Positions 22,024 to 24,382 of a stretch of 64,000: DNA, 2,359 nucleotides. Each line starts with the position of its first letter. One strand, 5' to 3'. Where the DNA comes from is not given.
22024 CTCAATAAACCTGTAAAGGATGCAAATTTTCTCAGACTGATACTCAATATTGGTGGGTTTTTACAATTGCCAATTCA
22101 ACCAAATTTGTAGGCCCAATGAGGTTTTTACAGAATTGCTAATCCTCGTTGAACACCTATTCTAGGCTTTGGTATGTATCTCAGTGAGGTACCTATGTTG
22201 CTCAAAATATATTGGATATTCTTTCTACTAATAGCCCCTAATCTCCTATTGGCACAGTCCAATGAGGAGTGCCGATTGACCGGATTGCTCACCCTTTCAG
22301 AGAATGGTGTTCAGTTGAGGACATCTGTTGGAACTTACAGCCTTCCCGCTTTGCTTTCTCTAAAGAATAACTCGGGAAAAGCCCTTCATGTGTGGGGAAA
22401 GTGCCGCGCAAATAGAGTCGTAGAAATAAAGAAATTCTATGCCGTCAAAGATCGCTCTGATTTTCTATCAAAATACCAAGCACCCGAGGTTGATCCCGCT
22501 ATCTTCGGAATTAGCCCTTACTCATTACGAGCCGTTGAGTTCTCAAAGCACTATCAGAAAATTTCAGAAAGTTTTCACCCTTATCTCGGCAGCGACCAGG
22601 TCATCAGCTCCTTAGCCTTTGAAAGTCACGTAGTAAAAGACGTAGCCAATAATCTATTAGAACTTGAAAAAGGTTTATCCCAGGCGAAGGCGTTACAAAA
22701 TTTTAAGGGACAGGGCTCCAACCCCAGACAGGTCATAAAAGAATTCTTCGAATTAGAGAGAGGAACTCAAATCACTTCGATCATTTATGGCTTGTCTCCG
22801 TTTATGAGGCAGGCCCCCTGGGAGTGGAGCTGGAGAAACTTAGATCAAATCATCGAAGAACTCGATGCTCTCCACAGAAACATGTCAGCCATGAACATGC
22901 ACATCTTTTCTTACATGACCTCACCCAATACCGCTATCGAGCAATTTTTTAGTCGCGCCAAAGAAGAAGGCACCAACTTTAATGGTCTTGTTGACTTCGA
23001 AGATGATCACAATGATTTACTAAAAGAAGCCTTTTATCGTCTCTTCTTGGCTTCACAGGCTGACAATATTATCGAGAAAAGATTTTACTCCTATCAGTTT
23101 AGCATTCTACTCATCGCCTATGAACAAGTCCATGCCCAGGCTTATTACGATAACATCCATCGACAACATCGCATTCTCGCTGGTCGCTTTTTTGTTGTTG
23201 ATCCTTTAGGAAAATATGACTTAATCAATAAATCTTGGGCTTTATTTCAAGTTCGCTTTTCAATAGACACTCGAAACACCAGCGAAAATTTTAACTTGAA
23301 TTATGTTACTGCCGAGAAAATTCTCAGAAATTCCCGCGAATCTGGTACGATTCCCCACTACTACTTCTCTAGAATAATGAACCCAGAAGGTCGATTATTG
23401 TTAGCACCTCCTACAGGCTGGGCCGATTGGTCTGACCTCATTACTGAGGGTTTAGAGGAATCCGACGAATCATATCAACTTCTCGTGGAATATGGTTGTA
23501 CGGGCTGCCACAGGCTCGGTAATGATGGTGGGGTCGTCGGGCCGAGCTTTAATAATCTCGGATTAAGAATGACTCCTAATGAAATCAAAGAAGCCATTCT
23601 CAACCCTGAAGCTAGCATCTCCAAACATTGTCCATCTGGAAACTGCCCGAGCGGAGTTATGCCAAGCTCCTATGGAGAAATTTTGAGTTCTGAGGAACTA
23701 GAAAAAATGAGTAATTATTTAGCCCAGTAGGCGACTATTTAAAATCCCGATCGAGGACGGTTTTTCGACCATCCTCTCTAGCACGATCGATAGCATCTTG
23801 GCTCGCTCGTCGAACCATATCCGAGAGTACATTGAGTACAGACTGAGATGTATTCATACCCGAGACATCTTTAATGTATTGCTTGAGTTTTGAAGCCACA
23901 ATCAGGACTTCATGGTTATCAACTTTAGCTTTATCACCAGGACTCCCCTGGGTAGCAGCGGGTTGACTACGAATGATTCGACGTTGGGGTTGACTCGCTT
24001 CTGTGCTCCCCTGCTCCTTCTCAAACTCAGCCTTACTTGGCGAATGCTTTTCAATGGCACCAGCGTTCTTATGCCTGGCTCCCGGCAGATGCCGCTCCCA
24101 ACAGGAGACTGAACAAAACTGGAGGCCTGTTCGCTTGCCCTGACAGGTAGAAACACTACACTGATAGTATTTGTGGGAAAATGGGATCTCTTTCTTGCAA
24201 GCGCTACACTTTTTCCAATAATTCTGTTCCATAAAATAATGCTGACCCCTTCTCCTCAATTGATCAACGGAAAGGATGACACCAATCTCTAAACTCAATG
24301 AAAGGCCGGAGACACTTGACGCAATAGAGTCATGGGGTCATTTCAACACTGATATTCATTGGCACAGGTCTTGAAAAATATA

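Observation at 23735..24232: Histone-fold domain fused to an N-terminal ZZ-like zinc finger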

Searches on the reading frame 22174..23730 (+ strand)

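Call 51: search_protein_families(library=pfam, proteins=[window:22174-23730:+], max_evalue=0.001)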
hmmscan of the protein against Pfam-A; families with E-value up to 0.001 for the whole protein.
window:22174-23730:+ (518 aa): 1 family
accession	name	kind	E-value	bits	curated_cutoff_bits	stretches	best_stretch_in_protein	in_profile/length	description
PF00034.26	Cytochrom_C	-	9.4e-08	33.7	21.3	1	437-517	8-87/90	Cytochrome c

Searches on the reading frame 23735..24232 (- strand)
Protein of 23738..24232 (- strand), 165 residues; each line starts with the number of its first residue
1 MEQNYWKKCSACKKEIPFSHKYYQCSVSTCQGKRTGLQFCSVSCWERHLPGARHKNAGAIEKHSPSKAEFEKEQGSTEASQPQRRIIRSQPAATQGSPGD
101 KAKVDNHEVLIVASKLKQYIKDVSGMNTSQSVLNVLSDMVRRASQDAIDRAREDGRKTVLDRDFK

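Call 3: search_protein_families(library=pfam, proteins=[window:23738-24232:-], max_evalue=10)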
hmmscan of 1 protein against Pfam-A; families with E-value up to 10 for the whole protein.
seq(165 aa): 4 families
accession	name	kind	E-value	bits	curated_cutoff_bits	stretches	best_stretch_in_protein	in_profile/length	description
PF04049.19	ANAPC8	-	0.13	12.2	23.8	1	98-145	130-178/267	Anaphase promoting complex subunit 8 / Cdc23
PF00808.29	CBFD_NFYB_HMF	-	0.17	12.6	21.4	1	132-163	29-60/65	Histone-like transcription factor (CBF/NF-Y) and archaeal histone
PF03107.22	C1_2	-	0.17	12.6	26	1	6-30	17-39/48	C1 domain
PF06467.20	zf-FCS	-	1.4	9.3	22.4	1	7-47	5-38/39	MYM-type Zinc finger with FCS sequence motif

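Call 4: search_protein_families(library=ncbifam, proteins=[window:23738-24232:-], max_evalue=10)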
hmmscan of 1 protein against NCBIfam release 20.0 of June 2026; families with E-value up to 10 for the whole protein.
seq(165 aa): 1 family
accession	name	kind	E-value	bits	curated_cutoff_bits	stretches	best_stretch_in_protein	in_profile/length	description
NF043032.1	archaea_histone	superfamily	0.00022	21.6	50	1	130-164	23-57/60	histone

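Call 5: search_solved_structures(query=window:23738-24232:-, max_evalue=10, show_alignments=3)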
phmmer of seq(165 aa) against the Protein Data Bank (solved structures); distinct sequences matched with E-value up to 10: 6.
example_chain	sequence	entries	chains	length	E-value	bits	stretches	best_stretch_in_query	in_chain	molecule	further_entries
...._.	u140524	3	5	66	9.1e-09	39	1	108-164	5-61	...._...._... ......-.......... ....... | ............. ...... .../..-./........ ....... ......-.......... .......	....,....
8fvx_A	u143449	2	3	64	1.1e-08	38.8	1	108-164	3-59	CBFD_NFYB_HMF domain-containing protein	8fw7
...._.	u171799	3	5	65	0.0011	22.5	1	104-164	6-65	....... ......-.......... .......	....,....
9f2c_A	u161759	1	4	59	0.0061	20.1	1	110-162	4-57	hypothetical protein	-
8bdk_A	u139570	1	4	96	0.41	14.1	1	127-165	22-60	DNA-binding protein HmvA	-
9f5w_M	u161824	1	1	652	0.58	13.7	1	39-116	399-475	Maltose/maltodextrin-binding periplasmic protein,Mis18-binding protein 1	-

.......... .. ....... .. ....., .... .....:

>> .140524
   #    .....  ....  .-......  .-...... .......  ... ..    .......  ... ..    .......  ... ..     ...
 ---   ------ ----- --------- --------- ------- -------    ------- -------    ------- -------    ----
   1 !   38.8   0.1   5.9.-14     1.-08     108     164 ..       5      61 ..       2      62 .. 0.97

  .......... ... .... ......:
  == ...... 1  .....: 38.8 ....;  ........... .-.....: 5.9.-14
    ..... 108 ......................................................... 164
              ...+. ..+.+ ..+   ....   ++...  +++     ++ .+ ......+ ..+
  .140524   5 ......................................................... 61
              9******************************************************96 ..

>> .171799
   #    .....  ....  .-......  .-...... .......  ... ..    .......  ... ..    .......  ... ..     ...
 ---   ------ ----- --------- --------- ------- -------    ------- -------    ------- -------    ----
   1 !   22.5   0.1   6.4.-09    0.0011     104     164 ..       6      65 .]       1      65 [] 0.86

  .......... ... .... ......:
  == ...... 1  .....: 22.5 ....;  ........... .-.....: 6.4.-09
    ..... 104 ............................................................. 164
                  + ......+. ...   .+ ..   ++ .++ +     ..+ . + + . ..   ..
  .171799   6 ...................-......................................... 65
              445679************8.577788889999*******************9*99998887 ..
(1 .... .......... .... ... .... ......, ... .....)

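Call 6: find_homologous_proteins(query=window:23738-24232:-, max_evalue=0.001)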
Query seq(165 aa) (165 aa): 1316 proteins with E <= 0.001 among 1325 candidates; the best 120 are listed.
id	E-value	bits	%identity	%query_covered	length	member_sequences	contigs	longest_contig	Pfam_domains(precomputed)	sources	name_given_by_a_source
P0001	3.8e-103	360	97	100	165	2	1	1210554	-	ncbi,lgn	-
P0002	5.0e-64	233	66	100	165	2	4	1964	-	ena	-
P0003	7.3e-58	213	64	100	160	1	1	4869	-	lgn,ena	-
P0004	3.2e-56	208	58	99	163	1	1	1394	-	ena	-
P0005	5.5e-55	204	59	98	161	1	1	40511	-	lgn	-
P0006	5.8e-53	197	56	100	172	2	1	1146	-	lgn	-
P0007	9.2e-53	197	58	98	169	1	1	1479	-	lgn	-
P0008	1.1e-52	196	57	100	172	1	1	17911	-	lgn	-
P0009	1.2e-52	196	56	98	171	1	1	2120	-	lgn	-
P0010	1.8e-52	196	58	98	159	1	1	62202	-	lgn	-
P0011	2.3e-52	195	56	98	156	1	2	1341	-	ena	-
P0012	3.9e-51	191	58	99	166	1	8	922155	-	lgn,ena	-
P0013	4.0e-51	191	58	98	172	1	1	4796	-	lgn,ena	-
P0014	5.2e-51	191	55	98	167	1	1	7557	-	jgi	jgi:hypothetical protein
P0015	6.3e-51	191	58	97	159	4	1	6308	-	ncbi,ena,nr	ncbi:MAG: hypothetical protein HRT45_17585 [Bdellovibrionales bacterium]|nr:hypothetical protein [Bd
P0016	8.5e-51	190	45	99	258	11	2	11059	-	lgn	-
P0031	3.4e-49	185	46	99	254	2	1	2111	PF00808.30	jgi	jgi:histone H3/H4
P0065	9.6e-48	180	45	99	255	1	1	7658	PF00808.30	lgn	-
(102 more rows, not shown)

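Call 13: find_encoding_contigs(protein=P0001, flank=10000, max_places=3)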
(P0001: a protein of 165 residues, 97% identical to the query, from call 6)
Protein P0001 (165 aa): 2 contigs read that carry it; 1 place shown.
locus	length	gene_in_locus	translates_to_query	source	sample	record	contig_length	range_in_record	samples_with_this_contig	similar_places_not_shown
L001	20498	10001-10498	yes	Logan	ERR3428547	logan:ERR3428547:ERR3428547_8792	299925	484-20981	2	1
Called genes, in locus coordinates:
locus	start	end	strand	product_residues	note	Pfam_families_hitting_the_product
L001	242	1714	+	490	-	PF13428:TPR_14 (faint)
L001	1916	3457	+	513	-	-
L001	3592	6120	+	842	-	PF07715:Plug, PF00593:TonB_dep_Rec_b-barrel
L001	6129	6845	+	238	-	PF01177:Asp_Glu_race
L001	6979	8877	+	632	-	PF24817:WD40_WDHD1_1st (faint), PF26549:Tricorn_N, PF05448:AXE1 (faint), PF01738:DLH, PF02129:Peptidase_S15 (weak), PF20434:BD-FAE, PF12146:Hydrolase_4 (faint), PF00326:Peptidase_S9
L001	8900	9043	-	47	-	-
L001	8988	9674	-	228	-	-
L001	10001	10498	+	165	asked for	-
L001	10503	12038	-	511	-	PF00034:Cytochrom_C (weak)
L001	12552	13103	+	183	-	PF07638:Sigma70_ECF, PF04542:Sigma70_r2, PF08281:Sigma70_r4_2, PF04545:Sigma70_r4 (weak)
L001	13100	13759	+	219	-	PF06532:NrsF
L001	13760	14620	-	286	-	-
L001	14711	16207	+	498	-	PF14559:TPR_19 (faint), PF13424:TPR_12 (weak)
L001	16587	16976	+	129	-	-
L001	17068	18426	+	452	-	-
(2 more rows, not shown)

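Call 14: find_related_loci(query=A1, collection=genome_contigs, flank=6000)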
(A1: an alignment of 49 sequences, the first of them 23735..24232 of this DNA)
Query A1 (165 aa) in genome_contigs; peptide patterns used: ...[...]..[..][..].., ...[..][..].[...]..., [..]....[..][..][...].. (x = any residue, [..] = any of these).
600 stretches matched a pattern (row limit reached: there are more); 400 encode a relative of the query (tblastn E <= 1e-3); the best 80 are kept; 80 distinct loci.
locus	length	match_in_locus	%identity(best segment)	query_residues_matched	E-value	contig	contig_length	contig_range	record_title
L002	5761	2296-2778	60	3-165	7e-60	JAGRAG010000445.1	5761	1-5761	MAG: Bdellovibrionales bacterium isolate HKST-UBA12 2015-01-06_1_(paired)_contig_676770, whole genome shotgun sequence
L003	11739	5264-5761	52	1-165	6e-55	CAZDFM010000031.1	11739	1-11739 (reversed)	MAG TPA_asm: uncultured Pseudobdellovibrionaceae bacterium isolate SRP329715_co2_126 genome assembly, contig: NODE_10095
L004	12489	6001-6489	58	4-165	5e-55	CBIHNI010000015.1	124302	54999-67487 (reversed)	MAG TPA_asm: uncultured Bdellovibrio sp. isolate SRR18156191_binner23_Refined_23 genome assembly, contig: ERZ27336852.72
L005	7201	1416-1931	52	5-165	2e-54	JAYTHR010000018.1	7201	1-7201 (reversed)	MAG: Bdellovibrionales bacterium isolate GFS_2545 GFS_2545_17, whole genome shotgun sequence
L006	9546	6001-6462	55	3-165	4e-54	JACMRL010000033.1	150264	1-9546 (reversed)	MAG: Bdellovibrio sp. isolate LF-bin-57 FL-bin-57-contig-k141_2238044, whole genome shotgun sequence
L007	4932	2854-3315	56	3-165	5e-54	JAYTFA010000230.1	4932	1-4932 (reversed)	MAG: Pseudobdellovibrio sp. isolate GFS_2127 GFS_2127_229, whole genome shotgun sequence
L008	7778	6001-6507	53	1-165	2e-53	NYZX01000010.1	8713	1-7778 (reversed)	MAG: Bdellovibrionaceae bacterium isolate ARS45 80586, whole genome shotgun sequence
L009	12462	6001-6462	55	2-164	4e-53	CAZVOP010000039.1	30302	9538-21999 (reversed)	MAG TPA_asm: uncultured Pseudobdellovibrionaceae bacterium isolate SRP193066_co1_19 genome assembly, contig: NODE_1655_l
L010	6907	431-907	54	6-165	3e-53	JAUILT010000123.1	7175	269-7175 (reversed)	MAG: Bdellovibrionia bacterium isolate Co_bin.56 NODE_59053_length_7175_cov_1.129824, whole genome shotgun sequence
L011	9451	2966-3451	54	2-165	6e-53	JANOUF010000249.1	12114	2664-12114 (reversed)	MAG: Bdellovibrionales bacterium isolate VAR_39_metabat_189 VAR_39_k141_2146466, whole genome shotgun sequence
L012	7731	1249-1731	52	5-165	6e-53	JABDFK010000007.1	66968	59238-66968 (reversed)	MAG: Deltaproteobacteria bacterium isolate BWOrgHeat_Nextera40_MAG2 3300020975.a:Ga0206924_1012, whole genome shotgun se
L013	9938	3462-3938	54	1-164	6e-53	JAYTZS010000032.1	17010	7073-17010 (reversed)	MAG: Bdellovibrio sp. isolate GFS_6366 GFS_6366_31, whole genome shotgun sequence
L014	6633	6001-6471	55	4-165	8e-53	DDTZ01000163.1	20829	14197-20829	MAG TPA_asm: Bdellovibrionaceae bacterium UBA2351 UBA2351_contig_1635, whole genome shotgun sequence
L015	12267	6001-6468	54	2-164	3e-52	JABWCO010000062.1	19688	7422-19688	MAG: Bdellovibrio sp. isolate MAG_58 scaffold_2872, whole genome shotgun sequence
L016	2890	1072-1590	53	1-165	4e-52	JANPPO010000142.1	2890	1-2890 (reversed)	MAG: Bdellovibrionales bacterium isolate VAR_83_metabat_287 VAR_83_k141_1153406, whole genome shotgun sequence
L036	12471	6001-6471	52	1-165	2e-48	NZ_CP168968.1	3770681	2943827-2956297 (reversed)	Bdellovibrio bacteriovorus strain Bd5 chromosome, complete genome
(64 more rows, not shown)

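Call 19: predict_structure(alignment_id=A1)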
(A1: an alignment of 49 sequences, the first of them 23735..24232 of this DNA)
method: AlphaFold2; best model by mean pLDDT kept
length: 165 residues; sequences in the alignment: 49
mean_pLDDT: 75.4   pTM: 0.42
mean pLDDT of the five models: 75.4, 75.1, 74.7, 72.9, 72.7
residues with pLDDT >= 90: 46; 70-90: 68; 50-70: 22; < 50: 29
segments of 3 or more residues with pLDDT < 50: 78-103
pLDDT, mean of each block of 10 residues (from residue 1): 81 92 86 78 85 71 87 62 40 41 50 72 87 82 91 93 90
secondary structure, 60 per line:
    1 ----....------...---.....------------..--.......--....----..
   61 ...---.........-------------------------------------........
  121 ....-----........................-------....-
elements in order: E5-8 E15-17 E21-25 H42-48 H51-54 E59-63 H67-75 H113-124 H130-153 H161-164

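Call 22: fold_search(model_id=the predicted structure, library=pdb)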
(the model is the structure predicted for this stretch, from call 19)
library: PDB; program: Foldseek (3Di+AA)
matches with E <= 10: 452; with E <= 0.001: 0
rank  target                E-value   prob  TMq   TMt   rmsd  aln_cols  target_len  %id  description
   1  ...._B                1.0e-03  1.00  0.34  0.87   1.1        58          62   43  Bacterial histone protein HBb from Bdellovibrio bacteriovorus bound to DNA (released 2024-06-26)
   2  8fvx                  1.1e-03  1.00  0.34  0.84   1.2        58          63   43  Histone from Bdellovibrio bacteriovorus (released 2023-08-30)
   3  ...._A                1.6e-03  1.00  0.34  0.88   1.1        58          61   43  Bacterial histone protein HBb from Bdellovibrio bacteriovorus bound to DNA (released 2024-06-26)
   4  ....                  2.2e-03  1.00  0.33  0.88   1.2        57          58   42  DNA-binding bacterial histone protein HBB from Bdellovibrio bacteriovorus (released 2024-03-06)
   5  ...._A                2.4e-03  1.00  0.34  0.89   1.2        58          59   43  Bacterial histone protein HBb from Bdellovibrio bacteriovorus bound to DNA (released 2024-06-26)
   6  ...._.                1.8e-02  1.00  0.32  0.88   1.1        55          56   40  DNA-binding bacterial histone HLp from Leptospira perolatii (released 2025-12-24)
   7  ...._A                3.9e-02  1.00  0.32  0.87   1.1        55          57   40  Bacterial histone HLp from Leptospira perolatii bound to DNA (released 2025-12-24)
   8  9f2c_B                4.4e-02  1.00  0.31  0.85   1.2        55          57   34  Archaeal histone protein HTkC from Thermococcus kodakarensis (released 2024-10-02)
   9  9f2c_A                4.4e-02  1.00  0.31  0.84   1.2        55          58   34  Archaeal histone protein HTkC from Thermococcus kodakarensis (released 2024-10-02)
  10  2rvq_MODEL_1_D        9.4e-02  0.98  0.29  0.35  10.4        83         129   19  Solution structure of the isolated histone H2A-H2B heterodimer (released 2016-05-25)
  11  8jcd_H                1.1e-01  1.00  0.28  0.47   2.2        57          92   24  Human H2BFWTH100R nucleosome with 601 DNA (released 2024-05-15)
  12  9ynu_I                1.6e-01  0.85  0.25  0.27  12.4        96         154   23  Tra1 and core modules including core tip of ctSAGA complex (released 2025-12-03)
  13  8jcc_D                2.1e-01  0.99  0.28  0.47   2.2        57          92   24  Human histone H2B variant H2BFWT Cryo-EM structure with 601 DNA sequence (released 2024-05-15)
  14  8yt8_E                2.1e-01  0.44  0.22  0.13  12.7        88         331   18  Cryo-EM structure of the dystrophin glycoprotein complex (released 2024-12-11)
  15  4wnn_D                2.4e-01  0.95  0.28  0.45  12.7        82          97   17  SPT16-H2A-H2B FACT HISTONE Complex (released 2015-10-21)
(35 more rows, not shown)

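Call 57: list_cluster_members(proteins=[P0001, window:23738-24232:-])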
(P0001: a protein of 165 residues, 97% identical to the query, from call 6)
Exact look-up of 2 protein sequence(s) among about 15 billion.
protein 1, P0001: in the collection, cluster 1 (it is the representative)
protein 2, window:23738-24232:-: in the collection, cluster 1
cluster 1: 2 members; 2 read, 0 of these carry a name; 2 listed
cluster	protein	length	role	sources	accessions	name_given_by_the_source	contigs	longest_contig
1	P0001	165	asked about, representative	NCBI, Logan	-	-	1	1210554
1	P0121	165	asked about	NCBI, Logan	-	-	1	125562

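Call 58: find_encoding_contigs(protein=P0121, flank=2000, max_places=3)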
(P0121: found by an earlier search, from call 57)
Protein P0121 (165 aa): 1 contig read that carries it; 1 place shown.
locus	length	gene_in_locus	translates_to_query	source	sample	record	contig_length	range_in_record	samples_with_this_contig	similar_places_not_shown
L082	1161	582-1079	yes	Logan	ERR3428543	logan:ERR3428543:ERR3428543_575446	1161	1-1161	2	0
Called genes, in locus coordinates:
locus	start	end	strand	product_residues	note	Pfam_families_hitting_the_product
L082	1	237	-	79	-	?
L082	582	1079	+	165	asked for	-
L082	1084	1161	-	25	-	?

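Call 64: find_encoding_contigs(protein=P0016, flank=5000, max_places=2)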
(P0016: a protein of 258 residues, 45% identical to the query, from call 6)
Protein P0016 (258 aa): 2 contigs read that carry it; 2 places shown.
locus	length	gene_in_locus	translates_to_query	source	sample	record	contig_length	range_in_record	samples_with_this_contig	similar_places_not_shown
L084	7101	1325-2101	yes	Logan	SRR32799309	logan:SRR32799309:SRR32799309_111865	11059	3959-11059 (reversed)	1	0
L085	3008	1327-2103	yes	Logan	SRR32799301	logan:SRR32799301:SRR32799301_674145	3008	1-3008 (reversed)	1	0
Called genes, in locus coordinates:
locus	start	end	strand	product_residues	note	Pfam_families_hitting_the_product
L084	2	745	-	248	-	?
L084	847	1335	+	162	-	-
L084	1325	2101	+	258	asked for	-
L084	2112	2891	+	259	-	PF00378:ECH_1, PF16113:ECH_2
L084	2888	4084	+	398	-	PF02515:CoA_transf_3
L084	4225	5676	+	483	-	PF00069:Pkinase, PF07714:PK_Tyr_Ser-Thr, PF01636:APH (faint)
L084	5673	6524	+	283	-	-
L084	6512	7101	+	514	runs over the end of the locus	-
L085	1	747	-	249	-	?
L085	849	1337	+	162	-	-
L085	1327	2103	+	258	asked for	-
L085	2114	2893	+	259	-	PF00378:ECH_1, PF16113:ECH_2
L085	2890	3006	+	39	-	?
